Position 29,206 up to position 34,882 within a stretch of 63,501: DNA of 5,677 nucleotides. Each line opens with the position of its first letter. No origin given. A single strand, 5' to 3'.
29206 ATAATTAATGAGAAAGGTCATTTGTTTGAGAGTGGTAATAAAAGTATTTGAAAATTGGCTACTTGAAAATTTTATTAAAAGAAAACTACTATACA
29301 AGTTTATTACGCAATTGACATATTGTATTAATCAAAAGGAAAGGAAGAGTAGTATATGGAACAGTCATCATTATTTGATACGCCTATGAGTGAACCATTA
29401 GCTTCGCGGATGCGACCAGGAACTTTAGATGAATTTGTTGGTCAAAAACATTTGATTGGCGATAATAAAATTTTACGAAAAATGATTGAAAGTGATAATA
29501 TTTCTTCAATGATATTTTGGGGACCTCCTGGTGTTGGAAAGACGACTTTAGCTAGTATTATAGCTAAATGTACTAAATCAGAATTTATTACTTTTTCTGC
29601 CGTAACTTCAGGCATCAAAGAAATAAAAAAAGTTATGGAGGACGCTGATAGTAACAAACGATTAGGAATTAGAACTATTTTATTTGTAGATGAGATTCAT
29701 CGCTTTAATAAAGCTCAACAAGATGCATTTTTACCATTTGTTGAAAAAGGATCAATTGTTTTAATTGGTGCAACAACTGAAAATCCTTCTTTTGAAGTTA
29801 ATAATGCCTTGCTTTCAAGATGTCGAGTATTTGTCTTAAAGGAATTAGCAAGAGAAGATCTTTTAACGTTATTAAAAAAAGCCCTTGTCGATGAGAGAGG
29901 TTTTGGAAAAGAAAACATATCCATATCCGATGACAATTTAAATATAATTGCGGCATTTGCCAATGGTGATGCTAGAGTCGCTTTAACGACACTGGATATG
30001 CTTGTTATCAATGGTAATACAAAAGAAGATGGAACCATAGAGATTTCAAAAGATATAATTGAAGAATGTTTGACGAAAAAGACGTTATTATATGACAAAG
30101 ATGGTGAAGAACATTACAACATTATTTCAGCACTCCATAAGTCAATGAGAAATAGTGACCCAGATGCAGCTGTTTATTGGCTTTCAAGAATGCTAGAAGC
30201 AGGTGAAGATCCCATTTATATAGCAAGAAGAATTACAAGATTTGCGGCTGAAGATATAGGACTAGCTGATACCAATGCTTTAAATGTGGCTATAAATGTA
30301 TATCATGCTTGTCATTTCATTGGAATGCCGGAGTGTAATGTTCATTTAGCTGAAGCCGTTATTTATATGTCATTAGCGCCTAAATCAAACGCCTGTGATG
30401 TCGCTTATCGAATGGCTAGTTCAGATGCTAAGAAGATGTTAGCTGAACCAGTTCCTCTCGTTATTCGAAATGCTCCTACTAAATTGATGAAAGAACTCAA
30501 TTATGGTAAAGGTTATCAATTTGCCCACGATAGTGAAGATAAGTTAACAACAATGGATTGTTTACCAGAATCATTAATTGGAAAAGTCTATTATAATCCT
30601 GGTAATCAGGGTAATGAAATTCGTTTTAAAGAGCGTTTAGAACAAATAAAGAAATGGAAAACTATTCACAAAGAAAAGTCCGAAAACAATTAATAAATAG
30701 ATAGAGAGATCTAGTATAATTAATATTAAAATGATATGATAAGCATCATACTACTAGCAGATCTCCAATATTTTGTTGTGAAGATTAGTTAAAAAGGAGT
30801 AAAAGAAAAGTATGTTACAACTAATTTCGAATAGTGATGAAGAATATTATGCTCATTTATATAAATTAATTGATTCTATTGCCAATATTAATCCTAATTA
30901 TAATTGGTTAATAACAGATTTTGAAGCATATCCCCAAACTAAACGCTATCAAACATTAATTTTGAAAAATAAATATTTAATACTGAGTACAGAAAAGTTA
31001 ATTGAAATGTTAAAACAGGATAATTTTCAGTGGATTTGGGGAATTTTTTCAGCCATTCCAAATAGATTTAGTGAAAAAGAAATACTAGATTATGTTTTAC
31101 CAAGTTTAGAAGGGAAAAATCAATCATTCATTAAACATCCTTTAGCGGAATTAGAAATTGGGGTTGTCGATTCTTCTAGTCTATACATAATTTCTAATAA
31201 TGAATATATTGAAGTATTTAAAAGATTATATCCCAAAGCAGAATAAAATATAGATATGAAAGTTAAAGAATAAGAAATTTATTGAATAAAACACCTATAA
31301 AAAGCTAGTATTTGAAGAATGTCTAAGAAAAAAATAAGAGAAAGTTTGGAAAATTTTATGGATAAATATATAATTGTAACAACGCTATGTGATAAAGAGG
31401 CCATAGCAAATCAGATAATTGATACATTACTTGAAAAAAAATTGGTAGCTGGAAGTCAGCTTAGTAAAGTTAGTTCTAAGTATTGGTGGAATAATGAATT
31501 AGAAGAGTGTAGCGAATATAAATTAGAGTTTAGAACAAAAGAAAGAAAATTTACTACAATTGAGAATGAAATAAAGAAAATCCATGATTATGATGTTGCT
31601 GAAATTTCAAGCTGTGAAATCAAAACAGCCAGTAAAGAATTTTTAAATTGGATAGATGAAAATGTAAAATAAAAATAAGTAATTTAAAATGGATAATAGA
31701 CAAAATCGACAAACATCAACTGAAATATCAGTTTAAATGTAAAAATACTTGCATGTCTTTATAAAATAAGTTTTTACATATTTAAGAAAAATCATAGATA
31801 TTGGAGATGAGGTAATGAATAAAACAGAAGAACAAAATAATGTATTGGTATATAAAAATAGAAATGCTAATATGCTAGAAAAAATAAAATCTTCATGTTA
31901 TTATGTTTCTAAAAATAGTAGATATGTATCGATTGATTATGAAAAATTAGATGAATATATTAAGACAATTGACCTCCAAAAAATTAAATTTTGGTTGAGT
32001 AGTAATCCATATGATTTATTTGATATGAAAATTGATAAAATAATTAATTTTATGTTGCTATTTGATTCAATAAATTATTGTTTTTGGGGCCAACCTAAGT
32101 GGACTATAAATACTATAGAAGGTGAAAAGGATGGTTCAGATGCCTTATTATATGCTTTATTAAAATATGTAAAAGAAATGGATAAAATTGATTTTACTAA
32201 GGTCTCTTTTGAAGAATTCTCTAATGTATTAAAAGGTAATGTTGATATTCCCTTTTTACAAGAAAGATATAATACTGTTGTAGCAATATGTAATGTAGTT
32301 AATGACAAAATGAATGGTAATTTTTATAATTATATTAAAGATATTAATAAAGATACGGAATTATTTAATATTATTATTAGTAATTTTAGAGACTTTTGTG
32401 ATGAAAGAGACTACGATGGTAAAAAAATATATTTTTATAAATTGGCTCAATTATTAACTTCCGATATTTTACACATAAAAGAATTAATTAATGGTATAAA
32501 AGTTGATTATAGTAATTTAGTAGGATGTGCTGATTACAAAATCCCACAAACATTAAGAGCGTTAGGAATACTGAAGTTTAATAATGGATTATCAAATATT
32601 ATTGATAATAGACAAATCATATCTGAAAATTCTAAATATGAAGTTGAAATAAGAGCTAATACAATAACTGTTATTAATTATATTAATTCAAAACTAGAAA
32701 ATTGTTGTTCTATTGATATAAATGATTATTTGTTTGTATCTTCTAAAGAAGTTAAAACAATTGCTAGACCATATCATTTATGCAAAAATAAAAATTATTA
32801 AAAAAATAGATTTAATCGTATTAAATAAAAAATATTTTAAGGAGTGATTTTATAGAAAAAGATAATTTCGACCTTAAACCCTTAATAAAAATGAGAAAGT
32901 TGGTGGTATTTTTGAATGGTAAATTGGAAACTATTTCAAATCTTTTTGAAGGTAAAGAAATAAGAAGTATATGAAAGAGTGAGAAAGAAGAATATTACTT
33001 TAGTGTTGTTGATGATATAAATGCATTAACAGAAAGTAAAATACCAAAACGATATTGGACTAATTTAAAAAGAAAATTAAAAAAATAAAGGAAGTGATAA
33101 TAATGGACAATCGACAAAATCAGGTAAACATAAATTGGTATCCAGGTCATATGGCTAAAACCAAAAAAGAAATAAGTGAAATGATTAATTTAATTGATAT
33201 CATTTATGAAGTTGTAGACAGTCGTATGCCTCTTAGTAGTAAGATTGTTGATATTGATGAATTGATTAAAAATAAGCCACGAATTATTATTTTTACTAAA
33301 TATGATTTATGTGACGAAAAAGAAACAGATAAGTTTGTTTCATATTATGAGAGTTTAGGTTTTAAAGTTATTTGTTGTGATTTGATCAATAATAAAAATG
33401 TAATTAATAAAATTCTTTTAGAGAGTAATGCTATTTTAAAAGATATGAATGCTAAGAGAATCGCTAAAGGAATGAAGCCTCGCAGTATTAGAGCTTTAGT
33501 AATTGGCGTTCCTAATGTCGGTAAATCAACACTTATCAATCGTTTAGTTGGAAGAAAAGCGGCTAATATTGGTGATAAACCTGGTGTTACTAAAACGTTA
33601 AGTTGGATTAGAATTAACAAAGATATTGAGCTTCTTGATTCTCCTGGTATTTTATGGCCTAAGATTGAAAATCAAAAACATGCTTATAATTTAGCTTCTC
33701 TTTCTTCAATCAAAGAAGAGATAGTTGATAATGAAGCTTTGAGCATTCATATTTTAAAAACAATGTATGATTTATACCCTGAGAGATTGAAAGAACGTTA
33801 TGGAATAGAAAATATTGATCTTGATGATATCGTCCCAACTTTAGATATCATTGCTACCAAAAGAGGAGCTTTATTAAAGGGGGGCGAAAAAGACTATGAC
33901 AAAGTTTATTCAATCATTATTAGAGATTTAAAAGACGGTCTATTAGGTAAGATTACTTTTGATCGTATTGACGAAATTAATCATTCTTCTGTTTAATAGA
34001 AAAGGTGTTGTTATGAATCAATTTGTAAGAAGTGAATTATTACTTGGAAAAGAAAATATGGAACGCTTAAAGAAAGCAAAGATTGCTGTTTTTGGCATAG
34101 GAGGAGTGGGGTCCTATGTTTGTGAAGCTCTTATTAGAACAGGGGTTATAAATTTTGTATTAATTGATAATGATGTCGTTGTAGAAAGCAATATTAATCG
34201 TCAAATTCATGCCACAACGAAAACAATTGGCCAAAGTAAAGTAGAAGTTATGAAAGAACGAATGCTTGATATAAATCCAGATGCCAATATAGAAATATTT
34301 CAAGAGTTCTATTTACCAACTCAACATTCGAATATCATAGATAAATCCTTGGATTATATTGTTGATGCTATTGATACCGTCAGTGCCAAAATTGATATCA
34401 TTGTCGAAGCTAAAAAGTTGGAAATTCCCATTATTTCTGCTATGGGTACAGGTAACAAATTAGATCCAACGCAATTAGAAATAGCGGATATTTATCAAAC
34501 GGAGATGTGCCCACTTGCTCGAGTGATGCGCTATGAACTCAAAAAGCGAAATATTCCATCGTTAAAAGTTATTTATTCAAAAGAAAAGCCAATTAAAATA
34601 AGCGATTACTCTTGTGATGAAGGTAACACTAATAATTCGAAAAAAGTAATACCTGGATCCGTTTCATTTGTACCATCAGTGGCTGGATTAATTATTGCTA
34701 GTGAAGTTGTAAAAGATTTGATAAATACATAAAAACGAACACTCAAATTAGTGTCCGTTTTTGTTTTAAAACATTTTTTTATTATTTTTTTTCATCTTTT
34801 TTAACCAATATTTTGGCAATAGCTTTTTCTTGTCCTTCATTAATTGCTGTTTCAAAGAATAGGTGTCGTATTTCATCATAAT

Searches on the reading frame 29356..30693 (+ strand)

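Call 39: search_protein_families(library=pfam, proteins=[window:29356-30693:+], max_evalue=0.0001)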
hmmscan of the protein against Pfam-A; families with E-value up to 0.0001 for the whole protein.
window:29356-30693:+ (445 aa): 9 families
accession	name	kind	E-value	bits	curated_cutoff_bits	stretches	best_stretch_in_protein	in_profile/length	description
PF12002.13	MgsA_C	-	7.3e-64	215.1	27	1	266-432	1-167/167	MgsA AAA+ ATPase C terminal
PF16193.11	AAA_assoc_2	-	1.5e-28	99.3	34.3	1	185-265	2-81/81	AAA C-terminal domain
PF00004.35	AAA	-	2.4e-17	64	21.2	1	52-161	1-128/131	ATPase family associated with various cellular activities (AAA)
PF05496.18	RuvB_N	-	2.2e-15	57.2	27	1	19-138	1-118/159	Holliday junction DNA helicase RuvB P-loop domain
PF21960.2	RCF1-5-like_lid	-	1.9e-05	24.9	27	1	185-213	9-38/43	RCF1/5-like, AAA+ ATPase lid domain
PF00158.32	Sigma54_activat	-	2.8e-05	24.3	20.2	0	107-173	95-162/168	Sigma-54 interaction domain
PF07728.20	AAA_5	-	3.9e-05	24.1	22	0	52-142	2-103/139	AAA domain (dynein-related subfamily)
PF20720.3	nSTAND3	-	4.2e-05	23.7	27.2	0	52-112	20-72/155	Novel STAND NTPase 3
PF01078.27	Mg_chelatase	-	5.3e-05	23.2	20.3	0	51-88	24-65/207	Magnesium chelatase, subunit ChlI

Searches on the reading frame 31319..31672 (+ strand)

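Call 71: search_protein_families(library=pfam, proteins=[window:31319-31672:+], max_evalue=0.001)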
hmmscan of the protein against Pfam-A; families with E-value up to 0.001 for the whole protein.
window:31319-31672:+ (117 aa): 1 family
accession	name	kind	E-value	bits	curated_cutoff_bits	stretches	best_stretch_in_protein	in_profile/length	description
PF03091.20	CutA1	-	6.5e-25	87.3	22.4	1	19-114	2-98/99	CutA1 divalent ion tolerance protein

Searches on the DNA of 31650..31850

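Call 83: search_rna_families(source=window, start=31650, end=31850, threshold=evalue, max_evalue=1, show_alignments=1)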
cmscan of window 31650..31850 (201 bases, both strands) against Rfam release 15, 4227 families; matches with E-value up to 1: 0.
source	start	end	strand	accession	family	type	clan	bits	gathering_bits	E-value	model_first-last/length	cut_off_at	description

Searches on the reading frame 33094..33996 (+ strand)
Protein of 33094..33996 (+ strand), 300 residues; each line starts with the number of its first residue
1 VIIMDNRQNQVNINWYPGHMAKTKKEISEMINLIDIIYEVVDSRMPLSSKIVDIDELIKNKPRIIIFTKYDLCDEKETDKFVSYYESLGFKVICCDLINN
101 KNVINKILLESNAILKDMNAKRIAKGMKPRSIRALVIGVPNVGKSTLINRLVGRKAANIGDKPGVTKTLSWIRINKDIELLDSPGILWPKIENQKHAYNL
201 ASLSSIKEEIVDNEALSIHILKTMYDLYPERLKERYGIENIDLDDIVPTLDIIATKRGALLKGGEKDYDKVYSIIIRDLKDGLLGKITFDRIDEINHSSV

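Call 71: search_protein_families(library=pfam, proteins=[window:33094-33996:+], max_evalue=0.001)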
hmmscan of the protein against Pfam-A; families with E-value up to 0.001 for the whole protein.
window:33094-33996:+ (300 aa): 4 families
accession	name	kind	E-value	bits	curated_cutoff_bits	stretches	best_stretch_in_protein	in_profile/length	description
PF01926.29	MMR_HSR1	-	8.8e-20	71.4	21.9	1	134-201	2-68/113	50S ribosome-binding GTPase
PF03193.22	RsgA_GTPase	-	4.4e-09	36.8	30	1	63-186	56-168/174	RsgA GTPase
PF02421.24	FeoB_N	-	1.7e-08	34.5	27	1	134-186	3-57/156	Ferrous iron transport protein B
PF00350.29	Dynamin_N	-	3.9e-05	24.2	27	0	135-163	2-30/168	Dynamin family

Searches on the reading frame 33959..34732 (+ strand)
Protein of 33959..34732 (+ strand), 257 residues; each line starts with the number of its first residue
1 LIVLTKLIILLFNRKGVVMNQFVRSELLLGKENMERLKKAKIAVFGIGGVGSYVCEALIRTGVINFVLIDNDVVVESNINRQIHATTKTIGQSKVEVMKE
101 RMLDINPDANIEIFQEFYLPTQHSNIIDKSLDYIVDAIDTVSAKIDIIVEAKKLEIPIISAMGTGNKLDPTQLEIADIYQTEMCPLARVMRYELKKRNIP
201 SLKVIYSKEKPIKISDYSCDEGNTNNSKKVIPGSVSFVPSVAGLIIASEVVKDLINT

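Call 71: search_protein_families(library=pfam, proteins=[window:33959-34732:+], max_evalue=0.001)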
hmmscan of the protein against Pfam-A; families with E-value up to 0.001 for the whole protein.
window:33959-34732:+ (257 aa): 1 family
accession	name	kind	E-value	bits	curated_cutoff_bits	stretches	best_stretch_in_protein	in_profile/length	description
PF00899.27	ThiF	-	1.1e-39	136.5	28.1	1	28-254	9-202/238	ThiF family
